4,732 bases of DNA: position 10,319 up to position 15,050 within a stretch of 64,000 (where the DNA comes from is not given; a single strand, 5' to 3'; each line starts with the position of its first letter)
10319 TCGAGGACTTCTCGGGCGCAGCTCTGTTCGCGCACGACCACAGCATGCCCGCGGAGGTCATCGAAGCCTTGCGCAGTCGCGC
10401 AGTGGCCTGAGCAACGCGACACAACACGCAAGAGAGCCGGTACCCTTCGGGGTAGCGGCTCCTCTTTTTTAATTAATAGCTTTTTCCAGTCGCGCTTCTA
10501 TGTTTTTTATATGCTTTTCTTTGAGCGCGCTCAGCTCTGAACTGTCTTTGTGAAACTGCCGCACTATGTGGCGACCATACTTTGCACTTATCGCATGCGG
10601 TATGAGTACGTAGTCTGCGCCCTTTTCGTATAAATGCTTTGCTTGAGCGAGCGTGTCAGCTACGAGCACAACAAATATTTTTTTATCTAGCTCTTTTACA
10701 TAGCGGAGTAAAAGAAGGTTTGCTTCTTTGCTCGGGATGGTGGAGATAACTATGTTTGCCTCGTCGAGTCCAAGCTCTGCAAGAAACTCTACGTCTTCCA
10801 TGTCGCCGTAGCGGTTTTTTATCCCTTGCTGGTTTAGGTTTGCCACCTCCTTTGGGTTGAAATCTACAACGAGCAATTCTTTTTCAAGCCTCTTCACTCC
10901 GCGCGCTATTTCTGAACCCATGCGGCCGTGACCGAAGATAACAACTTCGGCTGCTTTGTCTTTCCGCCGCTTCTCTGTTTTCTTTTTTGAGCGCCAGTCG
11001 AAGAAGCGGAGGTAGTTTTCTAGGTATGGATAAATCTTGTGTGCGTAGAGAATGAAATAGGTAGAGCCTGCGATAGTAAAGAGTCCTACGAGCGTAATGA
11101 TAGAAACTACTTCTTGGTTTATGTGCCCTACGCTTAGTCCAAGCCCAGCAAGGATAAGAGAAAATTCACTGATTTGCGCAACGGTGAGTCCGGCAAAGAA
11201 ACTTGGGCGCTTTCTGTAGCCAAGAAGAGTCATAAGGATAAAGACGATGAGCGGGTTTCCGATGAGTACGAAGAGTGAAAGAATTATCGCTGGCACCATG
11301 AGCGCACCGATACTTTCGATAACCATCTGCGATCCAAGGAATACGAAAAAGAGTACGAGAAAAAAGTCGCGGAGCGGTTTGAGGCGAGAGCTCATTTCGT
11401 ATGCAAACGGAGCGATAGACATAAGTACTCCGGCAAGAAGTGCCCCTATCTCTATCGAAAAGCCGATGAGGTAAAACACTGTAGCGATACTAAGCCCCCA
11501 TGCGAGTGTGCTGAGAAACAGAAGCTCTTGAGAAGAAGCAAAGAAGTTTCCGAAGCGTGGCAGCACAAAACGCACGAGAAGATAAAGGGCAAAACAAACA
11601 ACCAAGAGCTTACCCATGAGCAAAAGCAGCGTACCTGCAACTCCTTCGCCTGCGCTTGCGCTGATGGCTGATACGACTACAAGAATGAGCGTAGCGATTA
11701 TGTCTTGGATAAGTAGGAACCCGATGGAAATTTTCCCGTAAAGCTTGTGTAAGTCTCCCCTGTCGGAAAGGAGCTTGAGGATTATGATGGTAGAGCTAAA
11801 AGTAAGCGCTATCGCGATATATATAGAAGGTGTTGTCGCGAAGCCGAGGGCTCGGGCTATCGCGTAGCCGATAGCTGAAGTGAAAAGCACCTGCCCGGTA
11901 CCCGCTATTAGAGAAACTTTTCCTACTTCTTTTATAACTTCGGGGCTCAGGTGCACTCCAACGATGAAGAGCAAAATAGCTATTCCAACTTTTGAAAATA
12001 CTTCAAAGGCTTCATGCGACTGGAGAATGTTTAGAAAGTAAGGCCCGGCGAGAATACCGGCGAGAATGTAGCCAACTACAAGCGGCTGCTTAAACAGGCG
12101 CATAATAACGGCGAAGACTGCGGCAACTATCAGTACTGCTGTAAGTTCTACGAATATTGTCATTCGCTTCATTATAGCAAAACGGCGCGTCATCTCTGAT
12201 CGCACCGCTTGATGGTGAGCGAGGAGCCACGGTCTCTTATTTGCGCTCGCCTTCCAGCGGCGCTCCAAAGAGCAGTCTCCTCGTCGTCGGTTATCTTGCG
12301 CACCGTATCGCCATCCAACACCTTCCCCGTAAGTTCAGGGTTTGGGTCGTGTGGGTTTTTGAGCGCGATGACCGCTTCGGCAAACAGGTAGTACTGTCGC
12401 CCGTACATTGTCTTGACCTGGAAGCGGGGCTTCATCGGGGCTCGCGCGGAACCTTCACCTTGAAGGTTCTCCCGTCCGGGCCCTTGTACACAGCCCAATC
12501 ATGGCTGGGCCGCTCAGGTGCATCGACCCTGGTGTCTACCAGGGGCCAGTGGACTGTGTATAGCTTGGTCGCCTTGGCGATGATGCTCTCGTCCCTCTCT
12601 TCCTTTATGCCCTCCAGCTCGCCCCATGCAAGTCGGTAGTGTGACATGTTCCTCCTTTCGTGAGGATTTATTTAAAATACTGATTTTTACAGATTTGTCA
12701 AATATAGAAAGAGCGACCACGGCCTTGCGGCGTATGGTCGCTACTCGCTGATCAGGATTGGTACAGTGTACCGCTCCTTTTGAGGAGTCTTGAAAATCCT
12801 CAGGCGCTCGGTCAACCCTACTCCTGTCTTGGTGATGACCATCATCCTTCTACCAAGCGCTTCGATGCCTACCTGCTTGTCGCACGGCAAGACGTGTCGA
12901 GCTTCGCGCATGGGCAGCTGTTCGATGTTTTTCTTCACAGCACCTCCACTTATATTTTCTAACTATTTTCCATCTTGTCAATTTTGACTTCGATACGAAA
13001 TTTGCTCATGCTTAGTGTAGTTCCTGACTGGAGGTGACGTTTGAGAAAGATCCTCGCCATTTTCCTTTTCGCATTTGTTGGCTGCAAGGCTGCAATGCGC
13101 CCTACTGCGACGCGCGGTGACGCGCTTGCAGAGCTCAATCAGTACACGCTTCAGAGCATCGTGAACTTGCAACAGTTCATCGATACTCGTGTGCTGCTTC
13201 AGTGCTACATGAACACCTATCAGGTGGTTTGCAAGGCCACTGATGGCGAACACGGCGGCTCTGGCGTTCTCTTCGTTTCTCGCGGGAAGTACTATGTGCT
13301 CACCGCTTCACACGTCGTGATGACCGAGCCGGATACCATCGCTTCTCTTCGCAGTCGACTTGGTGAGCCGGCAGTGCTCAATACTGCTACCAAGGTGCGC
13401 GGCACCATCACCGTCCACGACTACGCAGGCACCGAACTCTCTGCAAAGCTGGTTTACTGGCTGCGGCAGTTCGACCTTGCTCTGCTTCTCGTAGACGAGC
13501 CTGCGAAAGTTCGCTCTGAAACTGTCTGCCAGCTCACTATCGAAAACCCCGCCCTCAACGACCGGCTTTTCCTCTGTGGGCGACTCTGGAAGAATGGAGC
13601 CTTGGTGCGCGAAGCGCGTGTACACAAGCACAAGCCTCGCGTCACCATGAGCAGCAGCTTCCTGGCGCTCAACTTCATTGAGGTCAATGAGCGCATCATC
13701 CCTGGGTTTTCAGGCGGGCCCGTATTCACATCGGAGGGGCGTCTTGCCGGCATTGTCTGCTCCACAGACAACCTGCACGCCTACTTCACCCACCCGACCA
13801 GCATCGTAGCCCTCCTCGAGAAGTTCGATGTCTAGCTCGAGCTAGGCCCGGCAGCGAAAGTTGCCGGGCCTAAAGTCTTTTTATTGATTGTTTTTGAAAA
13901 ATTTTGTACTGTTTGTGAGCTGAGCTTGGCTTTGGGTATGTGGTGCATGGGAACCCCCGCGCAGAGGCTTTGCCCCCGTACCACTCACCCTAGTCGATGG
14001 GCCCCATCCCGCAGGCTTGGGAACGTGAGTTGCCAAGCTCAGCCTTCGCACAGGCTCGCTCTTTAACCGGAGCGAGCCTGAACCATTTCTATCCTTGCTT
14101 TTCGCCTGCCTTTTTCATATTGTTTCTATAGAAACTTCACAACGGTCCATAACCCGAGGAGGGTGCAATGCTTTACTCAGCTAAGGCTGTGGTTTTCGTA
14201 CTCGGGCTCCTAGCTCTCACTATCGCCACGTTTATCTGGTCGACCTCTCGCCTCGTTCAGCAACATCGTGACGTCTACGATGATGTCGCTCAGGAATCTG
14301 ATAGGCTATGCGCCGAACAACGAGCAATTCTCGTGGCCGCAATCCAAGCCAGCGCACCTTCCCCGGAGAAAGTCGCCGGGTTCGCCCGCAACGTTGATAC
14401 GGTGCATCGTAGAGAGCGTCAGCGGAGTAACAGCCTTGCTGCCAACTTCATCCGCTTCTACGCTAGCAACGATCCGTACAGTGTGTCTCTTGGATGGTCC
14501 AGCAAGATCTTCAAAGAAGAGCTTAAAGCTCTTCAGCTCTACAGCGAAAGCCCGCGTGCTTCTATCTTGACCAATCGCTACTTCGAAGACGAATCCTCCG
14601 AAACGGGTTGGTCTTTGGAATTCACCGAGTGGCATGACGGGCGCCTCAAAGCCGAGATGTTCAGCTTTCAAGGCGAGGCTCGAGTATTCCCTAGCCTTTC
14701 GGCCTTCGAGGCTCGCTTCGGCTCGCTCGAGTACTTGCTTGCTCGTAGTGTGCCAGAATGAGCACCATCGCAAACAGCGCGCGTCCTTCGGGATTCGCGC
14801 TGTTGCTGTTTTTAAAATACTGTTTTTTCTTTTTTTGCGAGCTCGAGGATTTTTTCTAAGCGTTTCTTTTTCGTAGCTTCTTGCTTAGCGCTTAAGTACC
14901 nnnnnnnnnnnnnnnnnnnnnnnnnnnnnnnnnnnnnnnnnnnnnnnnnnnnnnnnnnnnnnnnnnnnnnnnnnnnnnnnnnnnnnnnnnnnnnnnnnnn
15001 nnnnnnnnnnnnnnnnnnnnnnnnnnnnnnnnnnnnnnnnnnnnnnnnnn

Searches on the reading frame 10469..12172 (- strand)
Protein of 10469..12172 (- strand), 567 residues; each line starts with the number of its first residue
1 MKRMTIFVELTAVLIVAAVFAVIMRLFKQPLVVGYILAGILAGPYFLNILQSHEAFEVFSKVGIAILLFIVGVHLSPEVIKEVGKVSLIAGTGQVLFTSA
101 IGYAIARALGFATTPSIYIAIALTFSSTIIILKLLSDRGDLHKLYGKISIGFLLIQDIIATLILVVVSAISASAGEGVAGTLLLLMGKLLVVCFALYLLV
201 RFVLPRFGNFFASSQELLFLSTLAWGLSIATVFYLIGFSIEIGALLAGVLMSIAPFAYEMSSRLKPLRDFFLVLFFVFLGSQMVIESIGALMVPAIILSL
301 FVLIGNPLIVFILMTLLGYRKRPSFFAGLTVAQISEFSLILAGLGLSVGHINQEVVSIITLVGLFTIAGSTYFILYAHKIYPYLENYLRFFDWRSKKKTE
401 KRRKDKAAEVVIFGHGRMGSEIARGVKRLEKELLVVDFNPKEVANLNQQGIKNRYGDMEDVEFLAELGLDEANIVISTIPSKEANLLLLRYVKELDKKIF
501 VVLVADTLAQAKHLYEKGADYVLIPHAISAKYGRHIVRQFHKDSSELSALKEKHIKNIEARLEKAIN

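Call 5: search_protein_families(library=pfam, proteins=[window:10469-12172:-], max_evalue=1)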
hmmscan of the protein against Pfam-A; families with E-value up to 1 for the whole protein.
window:10469-12172:- (567 aa): 11 families
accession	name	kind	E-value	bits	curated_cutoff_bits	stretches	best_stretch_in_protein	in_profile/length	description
PF00999.27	Na_H_Exchanger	-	2.2e-54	185.2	26.2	1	16-372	3-369/375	Sodium/hydrogen exchanger, transmembrane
PF02254.24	TrkA_N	-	9.4e-24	84.4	23.8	1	410-525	1-116/116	TrkA-N domain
PF02826.25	2-Hacid_dh_C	-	0.0001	22.2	25.1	1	374-482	4-102/178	D-isomer specific 2-hydroxyacid dehydrogenase, NAD binding domain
PF01262.27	AlaDh_PNT_C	-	0.00036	20.5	23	1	406-495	27-119/214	Alanine dehydrogenase/PNT, C-terminal domain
PF03435.24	Sacchrp_dh_NADP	-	0.0049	17.6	25.1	1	410-486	1-82/129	Saccharopine dehydrogenase NADP binding domain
PF01488.26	Shikimate_DH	-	0.0099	16.4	24.3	1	405-484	10-88/138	Shikimate / quinate 5-dehydrogenase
PF03446.21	NAD_binding_2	-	0.015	15.8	21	1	411-484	3-68/161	NAD binding domain of 6-phosphogluconate dehydrogenase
PF01210.29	NAD_Gly3P_dh_N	-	0.035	14.5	23.1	1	410-505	2-103/158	NAD-dependent glycerol-3-phosphate dehydrogenase N-terminus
PF03807.23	F420_oxidored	-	0.045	14.8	21.6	1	410-501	2-89/94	NADP oxidoreductase coenzyme F420-dependent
PF00899.27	ThiF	-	0.05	13.2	28.1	1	401-451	14-65/238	ThiF family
PF03721.20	UDPG_MGDP_dh_N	-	0.054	13.5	27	1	409-452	2-45/187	UDP-glucose/GDP-mannose dehydrogenase family, NAD binding domain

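Call 22: find_related_loci(query=window:10469-12172:-, collection=genome_contigs, flank=10000)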
Query window:10469-12172:- (567 aa) in genome_contigs; peptide patterns used: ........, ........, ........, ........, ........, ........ (x = any residue, [..] = any of these).
114 stretches matched a pattern; 8 encode a relative of the query (tblastn E <= 1e-3); 8 distinct loci.
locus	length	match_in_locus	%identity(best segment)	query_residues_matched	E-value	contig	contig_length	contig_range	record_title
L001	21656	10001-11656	55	4-555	0e+0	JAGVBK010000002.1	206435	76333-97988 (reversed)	MAG: Candidatus Shapirobacteria bacterium isolate DeMMO6_54 c_000000104639, whole genome shotgun sequence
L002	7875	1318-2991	51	3-560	0e+0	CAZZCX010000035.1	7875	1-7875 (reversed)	MAG TPA_asm: uncultured Gammaproteobacteria bacterium isolate SRP173033_co1_414 genome assembly, contig: NODE_23339_leng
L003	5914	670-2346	50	2-560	0e+0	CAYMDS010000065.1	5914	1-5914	MAG TPA_asm: uncultured Gammaproteobacteria bacterium isolate SRP192515_co2_133 genome assembly, contig: NODE_12203_leng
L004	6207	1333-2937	47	25-559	5e-149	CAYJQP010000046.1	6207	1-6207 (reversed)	MAG TPA_asm: Candidatus Woesearchaeota archaeon isolate ERP125453_co1_261 genome assembly, contig: NODE_16505_length_620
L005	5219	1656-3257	46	23-560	4e-139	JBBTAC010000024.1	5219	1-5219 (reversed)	MAG: Nanoarchaeota archaeon isolate H41-bin062_1 H41_bin062_1_000000000024, whole genome shotgun sequence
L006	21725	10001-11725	44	5-563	1e-151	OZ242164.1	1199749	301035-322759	MAG: Candidatus Woesearchaeota archaeon isolate 0b7186c0-5103-4a63-b80e-0a611f852809 genome assembly, chromosome: 1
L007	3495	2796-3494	58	2-234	5e-74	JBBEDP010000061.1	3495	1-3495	MAG: Patescibacteria group bacterium isolate LejiaF_33_12 Lejia_F_33194_length_3495_cov_7, whole genome shotgun sequence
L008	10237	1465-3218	48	5-556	9e-130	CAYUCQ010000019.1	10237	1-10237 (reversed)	MAG TPA_asm: Candidatus Woesearchaeota archaeon isolate SRP050083_co3_194 genome assembly, contig: NODE_6306_length_1023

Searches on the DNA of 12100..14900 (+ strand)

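Call 11: search_dna_similar(query=window:12100-14900:+, collection=phages, mode=distant)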
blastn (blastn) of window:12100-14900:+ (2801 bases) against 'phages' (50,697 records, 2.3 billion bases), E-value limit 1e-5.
No match.

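Call 79: build_rna_model(alignment_id=A8)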
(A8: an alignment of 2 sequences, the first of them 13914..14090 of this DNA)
Model R1 built from alignment A8 (2 sequences, 180 columns); structure: RNAalifold consensus.
model positions 180; base pairs 61; branch points 4; effective number of sequences 0.6; information 0.591 bits per position. Calibrated on 0.2 Mb of random sequence (short: E-values are rough).
structure used (alignment columns):
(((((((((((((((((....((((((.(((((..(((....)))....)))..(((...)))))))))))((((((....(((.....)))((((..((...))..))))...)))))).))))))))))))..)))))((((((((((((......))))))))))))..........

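Call 80: search_with_rna_model(model_id=R1, sources=[window, L001, L002, L003, L004, L005, L006, L007, L008, L011], max_evalue=10)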
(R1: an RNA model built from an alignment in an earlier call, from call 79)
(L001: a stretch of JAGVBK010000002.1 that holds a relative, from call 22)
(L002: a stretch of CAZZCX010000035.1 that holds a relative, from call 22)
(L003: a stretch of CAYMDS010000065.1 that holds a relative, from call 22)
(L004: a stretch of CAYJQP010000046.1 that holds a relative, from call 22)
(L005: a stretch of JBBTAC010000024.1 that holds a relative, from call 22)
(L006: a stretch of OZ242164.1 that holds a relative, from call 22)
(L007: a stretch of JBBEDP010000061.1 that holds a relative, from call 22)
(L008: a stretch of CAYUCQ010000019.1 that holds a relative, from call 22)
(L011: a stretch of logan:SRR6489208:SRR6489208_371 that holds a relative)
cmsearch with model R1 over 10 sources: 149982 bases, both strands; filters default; matches with E-value up to 10: 3.
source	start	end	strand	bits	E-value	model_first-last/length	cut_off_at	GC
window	13914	14090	+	213.1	8.4e-51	1-180/180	no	0.6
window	13823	13882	+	21.8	0.00097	1-180/180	no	0.55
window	14041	14087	-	14.9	0.047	1-180/180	no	0.57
